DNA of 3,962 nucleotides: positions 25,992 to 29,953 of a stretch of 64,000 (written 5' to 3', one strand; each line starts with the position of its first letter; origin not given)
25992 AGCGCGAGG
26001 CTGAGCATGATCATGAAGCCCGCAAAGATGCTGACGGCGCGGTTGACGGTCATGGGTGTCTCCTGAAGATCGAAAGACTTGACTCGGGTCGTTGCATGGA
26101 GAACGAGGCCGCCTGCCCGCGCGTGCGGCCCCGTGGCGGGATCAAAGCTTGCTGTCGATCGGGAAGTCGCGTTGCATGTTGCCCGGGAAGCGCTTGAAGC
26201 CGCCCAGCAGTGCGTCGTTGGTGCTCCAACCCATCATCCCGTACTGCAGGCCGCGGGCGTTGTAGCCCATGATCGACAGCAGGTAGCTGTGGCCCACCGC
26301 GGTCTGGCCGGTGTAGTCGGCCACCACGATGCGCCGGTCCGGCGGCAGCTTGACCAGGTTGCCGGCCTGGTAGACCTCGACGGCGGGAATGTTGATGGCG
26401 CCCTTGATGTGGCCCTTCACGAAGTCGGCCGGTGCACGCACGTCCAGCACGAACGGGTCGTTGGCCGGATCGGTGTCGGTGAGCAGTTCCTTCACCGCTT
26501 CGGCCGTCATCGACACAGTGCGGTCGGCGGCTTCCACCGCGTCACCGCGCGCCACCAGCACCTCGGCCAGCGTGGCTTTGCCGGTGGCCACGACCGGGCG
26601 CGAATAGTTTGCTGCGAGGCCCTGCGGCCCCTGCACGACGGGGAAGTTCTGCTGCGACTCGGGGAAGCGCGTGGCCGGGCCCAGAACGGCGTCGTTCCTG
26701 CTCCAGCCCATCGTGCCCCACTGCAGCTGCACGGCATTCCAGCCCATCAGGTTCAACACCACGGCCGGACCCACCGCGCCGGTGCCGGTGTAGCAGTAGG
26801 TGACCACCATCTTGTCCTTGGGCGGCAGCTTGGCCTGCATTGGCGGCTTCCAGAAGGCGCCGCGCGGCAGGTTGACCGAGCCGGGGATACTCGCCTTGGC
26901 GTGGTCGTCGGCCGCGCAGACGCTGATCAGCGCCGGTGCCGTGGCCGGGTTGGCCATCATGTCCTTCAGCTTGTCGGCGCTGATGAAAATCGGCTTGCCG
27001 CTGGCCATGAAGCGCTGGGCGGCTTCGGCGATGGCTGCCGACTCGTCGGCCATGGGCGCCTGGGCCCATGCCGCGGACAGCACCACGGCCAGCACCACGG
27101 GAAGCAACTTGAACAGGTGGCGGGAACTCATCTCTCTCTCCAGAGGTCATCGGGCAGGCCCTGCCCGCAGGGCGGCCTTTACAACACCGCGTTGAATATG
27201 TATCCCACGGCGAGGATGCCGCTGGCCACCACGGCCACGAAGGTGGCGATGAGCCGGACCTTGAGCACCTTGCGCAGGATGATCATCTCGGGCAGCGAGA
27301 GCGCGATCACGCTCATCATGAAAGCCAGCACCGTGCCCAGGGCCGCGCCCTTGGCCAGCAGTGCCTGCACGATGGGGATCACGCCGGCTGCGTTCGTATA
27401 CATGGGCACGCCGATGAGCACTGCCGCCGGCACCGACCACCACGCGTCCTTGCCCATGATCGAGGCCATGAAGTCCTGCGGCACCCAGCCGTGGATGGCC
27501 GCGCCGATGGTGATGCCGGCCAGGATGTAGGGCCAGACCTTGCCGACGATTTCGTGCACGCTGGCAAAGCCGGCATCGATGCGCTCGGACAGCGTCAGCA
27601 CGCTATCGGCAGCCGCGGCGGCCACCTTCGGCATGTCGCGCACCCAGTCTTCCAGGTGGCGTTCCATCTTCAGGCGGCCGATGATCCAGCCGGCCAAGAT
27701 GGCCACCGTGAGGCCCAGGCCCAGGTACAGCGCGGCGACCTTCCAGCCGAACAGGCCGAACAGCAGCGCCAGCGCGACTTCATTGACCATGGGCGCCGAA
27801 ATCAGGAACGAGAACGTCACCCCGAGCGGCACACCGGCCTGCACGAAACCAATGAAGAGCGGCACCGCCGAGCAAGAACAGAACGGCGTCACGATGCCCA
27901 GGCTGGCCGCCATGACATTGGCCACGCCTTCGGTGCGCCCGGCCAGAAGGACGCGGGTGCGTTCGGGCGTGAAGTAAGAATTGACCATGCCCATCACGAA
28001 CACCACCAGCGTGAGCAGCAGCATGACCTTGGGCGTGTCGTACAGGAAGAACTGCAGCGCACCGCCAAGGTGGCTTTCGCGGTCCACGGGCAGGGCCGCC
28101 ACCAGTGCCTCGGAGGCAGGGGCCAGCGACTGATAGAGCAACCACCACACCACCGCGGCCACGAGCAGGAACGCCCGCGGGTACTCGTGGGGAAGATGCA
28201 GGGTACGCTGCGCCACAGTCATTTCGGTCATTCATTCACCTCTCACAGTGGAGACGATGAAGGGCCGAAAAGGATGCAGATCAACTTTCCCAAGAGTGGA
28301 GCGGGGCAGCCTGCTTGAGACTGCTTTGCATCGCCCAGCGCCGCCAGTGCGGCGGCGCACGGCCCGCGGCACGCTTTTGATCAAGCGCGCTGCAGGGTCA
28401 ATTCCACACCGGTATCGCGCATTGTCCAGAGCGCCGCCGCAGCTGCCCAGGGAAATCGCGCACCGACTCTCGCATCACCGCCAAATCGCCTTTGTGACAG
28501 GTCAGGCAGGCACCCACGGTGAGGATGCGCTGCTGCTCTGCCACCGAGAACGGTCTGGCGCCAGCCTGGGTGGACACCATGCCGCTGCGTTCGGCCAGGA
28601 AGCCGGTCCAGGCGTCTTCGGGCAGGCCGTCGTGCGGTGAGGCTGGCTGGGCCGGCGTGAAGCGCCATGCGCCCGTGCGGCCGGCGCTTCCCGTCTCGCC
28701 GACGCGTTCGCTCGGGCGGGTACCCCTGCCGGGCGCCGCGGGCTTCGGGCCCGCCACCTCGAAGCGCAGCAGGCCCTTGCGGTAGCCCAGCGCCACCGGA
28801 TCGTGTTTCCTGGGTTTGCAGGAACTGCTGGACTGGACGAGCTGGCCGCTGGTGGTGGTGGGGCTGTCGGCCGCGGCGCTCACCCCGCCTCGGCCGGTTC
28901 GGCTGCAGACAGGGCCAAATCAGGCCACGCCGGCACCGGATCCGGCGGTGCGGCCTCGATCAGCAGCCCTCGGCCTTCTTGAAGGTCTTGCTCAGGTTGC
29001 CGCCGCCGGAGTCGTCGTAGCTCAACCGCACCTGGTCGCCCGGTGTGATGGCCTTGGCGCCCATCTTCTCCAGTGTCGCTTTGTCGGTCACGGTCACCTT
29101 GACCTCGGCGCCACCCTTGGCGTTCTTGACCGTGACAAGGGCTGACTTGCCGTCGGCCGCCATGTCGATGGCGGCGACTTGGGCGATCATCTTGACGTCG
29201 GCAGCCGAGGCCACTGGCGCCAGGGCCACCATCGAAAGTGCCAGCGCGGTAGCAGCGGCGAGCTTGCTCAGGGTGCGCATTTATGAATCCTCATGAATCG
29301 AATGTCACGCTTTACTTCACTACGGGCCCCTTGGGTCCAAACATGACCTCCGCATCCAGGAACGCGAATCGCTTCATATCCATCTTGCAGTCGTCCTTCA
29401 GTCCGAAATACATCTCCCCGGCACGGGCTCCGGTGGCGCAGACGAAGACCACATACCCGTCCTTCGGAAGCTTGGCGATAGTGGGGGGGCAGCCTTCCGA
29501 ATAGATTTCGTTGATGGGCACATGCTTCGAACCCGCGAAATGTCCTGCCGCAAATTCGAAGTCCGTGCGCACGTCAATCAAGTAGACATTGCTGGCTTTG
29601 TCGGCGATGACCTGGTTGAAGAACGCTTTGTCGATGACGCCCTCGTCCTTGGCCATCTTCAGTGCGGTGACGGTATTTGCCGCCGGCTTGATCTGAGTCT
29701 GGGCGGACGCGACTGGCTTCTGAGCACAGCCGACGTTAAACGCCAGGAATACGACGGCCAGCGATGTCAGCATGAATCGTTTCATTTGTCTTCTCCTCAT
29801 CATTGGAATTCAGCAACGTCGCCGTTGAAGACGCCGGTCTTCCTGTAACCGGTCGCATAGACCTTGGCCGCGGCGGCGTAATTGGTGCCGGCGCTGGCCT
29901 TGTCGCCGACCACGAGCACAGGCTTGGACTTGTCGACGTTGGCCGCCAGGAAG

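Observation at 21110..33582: SoxB-less Sox module wired to rhodaneses, thioredoxins, CcdA, permeases and a metal exporter, all on one strand: candidate undescribed periplasmic sulfane-sulfur/thiol relay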

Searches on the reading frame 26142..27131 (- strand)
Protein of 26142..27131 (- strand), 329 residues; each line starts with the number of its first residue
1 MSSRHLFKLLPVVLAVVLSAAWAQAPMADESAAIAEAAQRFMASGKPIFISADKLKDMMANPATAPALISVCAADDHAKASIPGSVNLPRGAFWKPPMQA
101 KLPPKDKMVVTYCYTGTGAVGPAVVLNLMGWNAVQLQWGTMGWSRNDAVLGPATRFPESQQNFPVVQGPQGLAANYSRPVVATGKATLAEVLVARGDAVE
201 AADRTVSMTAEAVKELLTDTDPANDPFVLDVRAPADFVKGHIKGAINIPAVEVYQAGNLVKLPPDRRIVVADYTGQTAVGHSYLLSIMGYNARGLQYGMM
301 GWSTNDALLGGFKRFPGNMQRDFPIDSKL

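Call 6: search_protein_families(library=pfam, proteins=[window:26142-27131:-], max_evalue=0.01)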
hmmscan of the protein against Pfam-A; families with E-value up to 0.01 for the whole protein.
window:26142-27131:- (329 aa): 1 family
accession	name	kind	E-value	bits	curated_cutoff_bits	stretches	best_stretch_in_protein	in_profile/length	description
PF00581.25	Rhodanese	-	6.3e-25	88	22.2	2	209-304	1-101/102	Rhodanese-like domain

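Call 11: search_protein_families(library=ncbifam, proteins=[window:26142-27131:-], max_evalue=0.01)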
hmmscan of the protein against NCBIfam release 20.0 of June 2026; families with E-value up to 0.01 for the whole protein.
window:26142-27131:- (329 aa): 11 families
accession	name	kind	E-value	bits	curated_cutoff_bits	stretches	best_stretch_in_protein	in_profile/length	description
NF005902.0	PRK07878.1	equivalog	1.7e-15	56.9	647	2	197-304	279-383/392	adenylyltransferase/sulfurtransferase MoeZ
NF006444.0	PRK08762.1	equivalog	1e-09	37.5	449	1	57-151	21-115/387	molybdopterin-synthase adenylyltransferase MoeB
NF005646.0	PRK07411.1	equivalog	3.9e-08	32.8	633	1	194-305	270-382/390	molybdopterin-synthase adenylyltransferase MoeB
TIGR02981.1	phageshock_pspE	exception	5.3e-08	33.1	126.3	1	227-291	20-84/101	thiosulfate sulfurtransferase PspE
NF007627.0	PRK10287.1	equivalog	1.1e-07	32.1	102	1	227-291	22-86/104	thiosulfate sulfurtransferase PspE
NF008752.0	PRK11784.1-4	equivalog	1.2e-06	27.6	266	1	228-252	21-45/357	tRNA 2-selenouridine(34) synthase MnmH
NF008750.0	PRK11784.1-2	equivalog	2.4e-05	23.6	241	1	223-251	13-41/346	tRNA 2-selenouridine(34) synthase MnmH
TIGR03167.1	tRNA_sel_U_synt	equivalog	5.5e-05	22.7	219.75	1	226-251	3-28/311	tRNA 2-selenouridine(34) synthase MnmH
NF001195.0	PRK00162.1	equivalog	0.0022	18.2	102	0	225-291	20-84/108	thiosulfate sulfurtransferase GlpE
NF045694.1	seleno_TsoB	exception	0.0052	14.9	805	0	209-250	47-86/572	rhodanese/DsbD fusion-like selenoprotein TsoB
NF045521.1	rhoda_near_glyco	subfamily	0.0055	16.5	145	0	223-278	29-83/144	rhodanese homology domain-containing protein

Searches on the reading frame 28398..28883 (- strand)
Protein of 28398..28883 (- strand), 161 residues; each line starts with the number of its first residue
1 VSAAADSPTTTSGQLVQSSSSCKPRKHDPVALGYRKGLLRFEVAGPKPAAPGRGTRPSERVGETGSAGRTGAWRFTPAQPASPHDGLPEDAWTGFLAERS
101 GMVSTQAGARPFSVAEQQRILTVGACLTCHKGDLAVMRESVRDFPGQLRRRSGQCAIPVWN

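Call 5: search_protein_families(library=pfam, proteins=[window:28398-28883:-], max_evalue=0.01)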
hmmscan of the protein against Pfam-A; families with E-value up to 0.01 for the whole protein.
window:28398-28883:- (161 aa): 0 families

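Call 10: search_protein_families(library=ncbifam, proteins=[window:28398-28883:-], max_evalue=0.01)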
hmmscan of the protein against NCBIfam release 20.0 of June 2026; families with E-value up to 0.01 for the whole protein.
window:28398-28883:- (161 aa): 0 families

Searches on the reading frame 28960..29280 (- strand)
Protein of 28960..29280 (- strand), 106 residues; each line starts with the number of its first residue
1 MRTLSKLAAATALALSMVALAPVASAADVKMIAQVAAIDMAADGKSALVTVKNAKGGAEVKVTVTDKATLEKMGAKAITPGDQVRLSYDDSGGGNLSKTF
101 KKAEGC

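Call 5: search_protein_families(library=pfam, proteins=[window:28960-29280:-], max_evalue=0.01)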
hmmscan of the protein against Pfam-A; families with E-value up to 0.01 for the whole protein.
window:28960-29280:- (106 aa): 0 families

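Call 10: search_protein_families(library=ncbifam, proteins=[window:28960-29280:-], max_evalue=0.01)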
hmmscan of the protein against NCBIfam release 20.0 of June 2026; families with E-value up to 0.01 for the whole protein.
window:28960-29280:- (106 aa): 0 families

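Call 39: find_homologous_proteins(query=window:28960-29280:-, max_evalue=0.001)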
Query window:28960-29280:- (106 aa): 69 proteins with E <= 0.001 among 107 candidates.
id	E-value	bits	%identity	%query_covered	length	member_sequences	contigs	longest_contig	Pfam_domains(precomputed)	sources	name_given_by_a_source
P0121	1.6e-49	184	91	100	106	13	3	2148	-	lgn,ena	-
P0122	2.9e-44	167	85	80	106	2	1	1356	-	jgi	jgi:hypothetical protein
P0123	6.8e-43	162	80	100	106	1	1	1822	-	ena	-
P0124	7.9e-41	156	78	100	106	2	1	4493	-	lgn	-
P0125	9.4e-41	156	76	100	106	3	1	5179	-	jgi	-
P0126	1.8e-40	155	77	100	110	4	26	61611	-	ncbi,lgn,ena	-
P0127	2.9e-40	154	100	82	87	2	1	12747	-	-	-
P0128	3.4e-37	144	77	77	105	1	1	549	-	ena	-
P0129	1.3e-36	142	80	75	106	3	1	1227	-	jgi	jgi:hypothetical protein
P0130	4.3e-36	141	76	75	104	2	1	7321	-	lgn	-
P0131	1.1e-35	139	71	100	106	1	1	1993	-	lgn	-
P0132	3.4e-35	138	71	100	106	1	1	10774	-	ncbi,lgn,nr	ncbi:MAG: hypothetical protein Q8M01_03780 [Rubrivivax sp.]|nr:hypothetical protein [Rubrivivax sp.]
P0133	3.7e-35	138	71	100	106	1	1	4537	-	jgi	-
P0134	7.0e-35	137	69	100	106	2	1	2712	-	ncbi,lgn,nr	ncbi:MAG: hypothetical protein IH627_21750 [Rubrivivax sp.]|nr:hypothetical protein [Rubrivivax sp.]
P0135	7.1e-35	137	73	100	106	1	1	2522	-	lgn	-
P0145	3.3e-31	125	64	100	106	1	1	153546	-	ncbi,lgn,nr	ncbi:MAG: hypothetical protein Q8K96_03550 [Rubrivivax sp.]|nr:hypothetical protein [Rubrivivax sp.]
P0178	3.5e-24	103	55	97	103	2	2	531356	-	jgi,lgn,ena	jgi:hypothetical protein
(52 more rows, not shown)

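Call 41: find_encoding_contigs(protein=P0145, flank=10000, max_places=1)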
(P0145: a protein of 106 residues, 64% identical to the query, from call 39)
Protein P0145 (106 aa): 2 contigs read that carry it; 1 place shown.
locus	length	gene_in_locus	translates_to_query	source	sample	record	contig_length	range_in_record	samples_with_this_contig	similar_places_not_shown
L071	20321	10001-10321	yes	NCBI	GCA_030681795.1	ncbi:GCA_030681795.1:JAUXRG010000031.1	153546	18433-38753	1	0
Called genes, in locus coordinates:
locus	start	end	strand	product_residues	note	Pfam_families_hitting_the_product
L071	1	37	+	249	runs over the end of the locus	-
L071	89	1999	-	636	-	PF00005:ABC_tran, PF13555:AAA_29 (faint), PF02463:SMC_N (faint), PF13175:AAA_15 (faint), PF13304:AAA_21 (faint), PF12848:ABC_tran_Xtn (weak), PF00005:ABC_tran, PF16326:ABC_tran_CTD, +1 more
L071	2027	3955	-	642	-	PF13424:TPR_12 (weak), PF00990:GGDEF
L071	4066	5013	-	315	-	PF02951:GSH-S_N, PF02955:GSH-S_ATP, PF08443:RimK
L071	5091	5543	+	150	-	PF13474:SnoaL_3, PF12680:SnoaL_2 (weak)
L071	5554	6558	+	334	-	PF00561:Abhydrolase_1, PF12146:Hydrolase_4 (faint)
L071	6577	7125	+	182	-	PF11161:DUF2944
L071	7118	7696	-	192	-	PF00034:Cytochrom_C (weak), PF13442:Cytochrome_CBB3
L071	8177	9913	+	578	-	PF11853:DUF3373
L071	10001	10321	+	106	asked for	-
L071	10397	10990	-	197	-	PF00881:Nitroreductase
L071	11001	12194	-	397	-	PF03976:PPK2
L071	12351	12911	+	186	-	-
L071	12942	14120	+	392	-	PF08495:FIST, PF10442:FIST_C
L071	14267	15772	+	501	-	PF01565:FAD_binding_4, PF02913:FAD-oxidase_C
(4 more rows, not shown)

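Call 42: find_encoding_contigs(protein=P0178, flank=10000, max_places=1)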
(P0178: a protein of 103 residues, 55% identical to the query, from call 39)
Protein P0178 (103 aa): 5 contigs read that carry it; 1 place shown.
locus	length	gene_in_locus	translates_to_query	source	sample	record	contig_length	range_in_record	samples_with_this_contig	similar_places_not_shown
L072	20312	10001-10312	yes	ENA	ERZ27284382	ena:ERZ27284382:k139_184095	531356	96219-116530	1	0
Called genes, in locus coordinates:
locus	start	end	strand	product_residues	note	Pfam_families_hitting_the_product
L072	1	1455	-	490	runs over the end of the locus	PF00111:Fer2, PF00175:NAD_binding_1 (weak)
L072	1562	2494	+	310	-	PF20229:ChrB_N (weak), PF09828:ChrB_C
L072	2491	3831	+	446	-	PF02417:Chromate_transp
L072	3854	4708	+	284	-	PF01966:HD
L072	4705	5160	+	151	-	PF09828:ChrB_C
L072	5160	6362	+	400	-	PF07690:MFS_1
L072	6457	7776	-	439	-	PF09459:EB_dh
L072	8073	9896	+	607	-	PF11853:DUF3373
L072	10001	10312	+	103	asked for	-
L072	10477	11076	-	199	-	PF01292:Ni_hydr_CYTB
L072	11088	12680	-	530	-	PF14522:Cytochrome_C7 (faint), PF11783:Cytochrome_cB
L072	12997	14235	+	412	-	PF04143:Sulf_transp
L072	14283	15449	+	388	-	PF00581:Rhodanese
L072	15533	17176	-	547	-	PF08019:EptA_B_N, PF00884:Sulfatase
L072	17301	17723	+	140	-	-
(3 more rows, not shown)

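Call 43: find_encoding_contigs(protein=P0126, flank=10000, max_places=3)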
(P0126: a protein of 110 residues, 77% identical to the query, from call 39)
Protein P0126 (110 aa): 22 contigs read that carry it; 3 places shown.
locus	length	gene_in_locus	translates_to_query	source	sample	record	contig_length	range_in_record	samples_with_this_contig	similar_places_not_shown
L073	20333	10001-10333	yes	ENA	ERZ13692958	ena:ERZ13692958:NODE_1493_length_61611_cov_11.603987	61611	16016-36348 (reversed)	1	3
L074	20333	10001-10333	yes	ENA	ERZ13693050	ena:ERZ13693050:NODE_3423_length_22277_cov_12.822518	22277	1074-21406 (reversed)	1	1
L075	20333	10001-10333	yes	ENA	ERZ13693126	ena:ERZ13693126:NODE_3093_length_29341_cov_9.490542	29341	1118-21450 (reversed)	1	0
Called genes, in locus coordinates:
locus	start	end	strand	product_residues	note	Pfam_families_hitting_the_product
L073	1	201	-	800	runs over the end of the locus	PF13676:TIR_2, PF03793:PASTA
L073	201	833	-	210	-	PF13676:TIR_2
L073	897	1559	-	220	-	PF00775:Dioxygenase_C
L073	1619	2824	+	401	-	PF00083:Sugar_tr (weak), PF07690:MFS_1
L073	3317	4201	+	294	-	PF00194:Carb_anhydrase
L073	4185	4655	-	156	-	-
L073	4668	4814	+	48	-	-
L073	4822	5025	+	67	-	-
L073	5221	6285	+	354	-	PF01758:SBF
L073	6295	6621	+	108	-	PF12840:HTH_20, PF01022:HTH_5 (weak), PF12802:MarR_2, PF09339:HTH_IclR (weak)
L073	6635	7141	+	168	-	PF01451:LMWPc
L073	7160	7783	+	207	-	PF04542:Sigma70_r2, PF08281:Sigma70_r4_2 (weak)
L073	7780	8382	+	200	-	PF00578:AhpC-TSA, PF08534:Redoxin, PF13905:Thioredoxin_8 (weak)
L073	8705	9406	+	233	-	PF00581:Rhodanese (weak)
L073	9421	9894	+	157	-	PF00581:Rhodanese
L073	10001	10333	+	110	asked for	-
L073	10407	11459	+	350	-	PF03773:ArsP_1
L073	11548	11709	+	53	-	-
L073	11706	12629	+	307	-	PF00753:Lactamase_B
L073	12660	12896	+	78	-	PF13192:Thioredoxin_3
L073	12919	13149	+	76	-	PF11391:DUF2798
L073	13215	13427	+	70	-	-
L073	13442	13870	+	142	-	PF00085:Thioredoxin, PF13098:Thioredoxin_2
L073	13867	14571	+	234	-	PF02683:DsbD_TM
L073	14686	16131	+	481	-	PF03773:ArsP_1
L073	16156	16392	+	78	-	PF13192:Thioredoxin_3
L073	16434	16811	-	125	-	-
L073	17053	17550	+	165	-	PF03205:MobB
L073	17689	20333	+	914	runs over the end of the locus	PF00675:Peptidase_M16, PF05193:Peptidase_M16_C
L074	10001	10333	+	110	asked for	-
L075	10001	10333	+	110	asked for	-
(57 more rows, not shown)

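Call 71: predict_structure(alignment_id=A1)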
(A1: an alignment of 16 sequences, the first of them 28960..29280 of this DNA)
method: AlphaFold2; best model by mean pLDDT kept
length: 106 residues; sequences in the alignment: 16
mean_pLDDT: 70.7   pTM: 0.56
mean pLDDT of the five models: 70.7, 69.5, 68.0, 66.6, 66.6
residues with pLDDT >= 90: 0; 70-90: 67; 50-70: 17; < 50: 22
segments of 3 or more residues with pLDDT < 50: 1-3, 9-11, 13-26
pLDDT, mean of each block of 10 residues (from residue 1): 48 47 55 86 83 73 85 83 82 69 64
secondary structure, 60 per line:
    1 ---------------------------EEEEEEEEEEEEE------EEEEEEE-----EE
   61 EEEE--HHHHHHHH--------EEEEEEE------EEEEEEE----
elements in order: E28-40 E47-53 E59-64 H67-74 E83-89 E96-102

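Call 74: fold_search(model_id=the predicted structure, library=pdb)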
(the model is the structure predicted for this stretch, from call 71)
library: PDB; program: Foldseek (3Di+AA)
matches with E <= 10: 1152; with E <= 0.001: 0
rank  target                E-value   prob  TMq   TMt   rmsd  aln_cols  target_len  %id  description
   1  3u4z_A                2.5e-03  1.00  0.55  0.54   3.0        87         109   13  Crystal Structure of the Tetrahymena telomerase processivity factor Teb1 OB-B (released 2011-12-14)
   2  8bxj_MODEL_1_A        8.0e-03  1.00  0.52  0.54  12.7       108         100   16  apo structure of the specific silver chaperone needed for bacterial silver resistance (released 2023-10-25)
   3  3q6c_O                9.9e-03  1.00  0.45  0.64   3.7        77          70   18  X-ray crystal structure of duf2500 (pf10694) from klebsiella pneumoniae, northeast structural genomics consortium targ (released 2011-08-10)
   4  4dpg_E                1.5e-02  1.00  0.56  0.14   3.5        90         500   12  Crystal Structure of Human LysRS: P38/AIMP2 Complex I (released 2013-02-13)
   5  9mj5_B                1.6e-02  1.00  0.56  0.31   3.1        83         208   11  Catalytic domain of human DNA polymerase alpha in complex with DNA and RPA (released 2025-02-19)
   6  6od8_A                1.6e-02  1.00  0.56  0.13   4.8       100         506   15  Crystal structure of a putative aspartyl-tRNA synthetase from Leishmania major Friedlin (released 2019-04-17)
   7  4gn3_F                1.6e-02  1.00  0.53  0.53   3.8        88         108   19  OBody AM1L10 bound to hen egg-white lysozyme (released 2013-08-21)
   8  4gn3_J                1.8e-02  1.00  0.53  0.53   3.6        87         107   21  OBody AM1L10 bound to hen egg-white lysozyme (released 2013-08-21)
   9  4gn3_H                2.0e-02  1.00  0.52  0.54   3.4        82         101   22  OBody AM1L10 bound to hen egg-white lysozyme (released 2013-08-21)
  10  3q6c_J                2.3e-02  1.00  0.47  0.72   2.5        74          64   18  X-ray crystal structure of duf2500 (pf10694) from klebsiella pneumoniae, northeast structural genomics consortium targ (released 2011-08-10)
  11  3bju_A                2.5e-02  1.00  0.53  0.13   4.4        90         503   12  Crystal Structure of tetrameric form of human lysyl-tRNA synthetase (released 2008-02-05)
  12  4gn3_R                2.5e-02  1.00  0.48  0.48   3.8        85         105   21  OBody AM1L10 bound to hen egg-white lysozyme (released 2013-08-21)
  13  8hyr_B                2.5e-02  1.00  0.50  0.13   5.0        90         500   13  Crystal structure of human KARS apo (released 2024-07-10)
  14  6v39_q                2.5e-02  0.98  0.39  0.49   6.9        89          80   15  Cryo-EM structure of the Acinetobacter baumannii Ribosome: 70S with P-site tRNA (released 2020-02-05)
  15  4gn3_D                2.7e-02  1.00  0.47  0.48   4.3        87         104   20  OBody AM1L10 bound to hen egg-white lysozyme (released 2013-08-21)
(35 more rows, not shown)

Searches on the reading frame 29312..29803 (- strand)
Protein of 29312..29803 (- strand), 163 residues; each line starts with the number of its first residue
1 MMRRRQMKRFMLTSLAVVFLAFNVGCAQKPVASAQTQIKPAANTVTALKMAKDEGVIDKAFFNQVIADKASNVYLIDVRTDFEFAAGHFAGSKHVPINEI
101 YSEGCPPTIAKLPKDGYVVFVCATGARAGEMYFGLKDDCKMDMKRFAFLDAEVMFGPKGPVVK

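Call 5: search_protein_families(library=pfam, proteins=[window:29312-29803:-], max_evalue=0.01)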
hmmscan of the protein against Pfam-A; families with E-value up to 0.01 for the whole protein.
window:29312-29803:- (163 aa): 1 family
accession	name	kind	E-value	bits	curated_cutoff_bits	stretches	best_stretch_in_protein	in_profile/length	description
PF00581.25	Rhodanese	-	6.8e-09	36.5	22.2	1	71-133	12-79/102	Rhodanese-like domain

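Call 10: search_protein_families(library=ncbifam, proteins=[window:29312-29803:-], max_evalue=0.01)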
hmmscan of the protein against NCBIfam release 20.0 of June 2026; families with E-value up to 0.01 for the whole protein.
window:29312-29803:- (163 aa): 6 families
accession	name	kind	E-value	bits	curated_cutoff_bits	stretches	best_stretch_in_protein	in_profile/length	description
NF005902.0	PRK07878.1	equivalog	1.5e-07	30.7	647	1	65-136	296-364/392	adenylyltransferase/sulfurtransferase MoeZ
NF045694.1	seleno_TsoB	exception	9.1e-05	20.7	805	1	19-100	9-89/572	rhodanese/DsbD fusion-like selenoprotein TsoB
NF001133.1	PRK00142.1-1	equivalog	0.00015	21.4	170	1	54-101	105-150/229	oxygen-dependent tRNA uridine(34) hydroxylase TrhO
NF005646.0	PRK07411.1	equivalog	0.00041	19.6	633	1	61-132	288-359/390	molybdopterin-synthase adenylyltransferase MoeB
NF045521.1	rhoda_near_glyco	subfamily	0.00079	19.2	145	1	66-132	25-87/144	rhodanese homology domain-containing protein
NF006444.0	PRK08762.1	equivalog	0.0023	16.6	449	1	62-129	19-83/387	molybdopterin-synthase adenylyltransferase MoeB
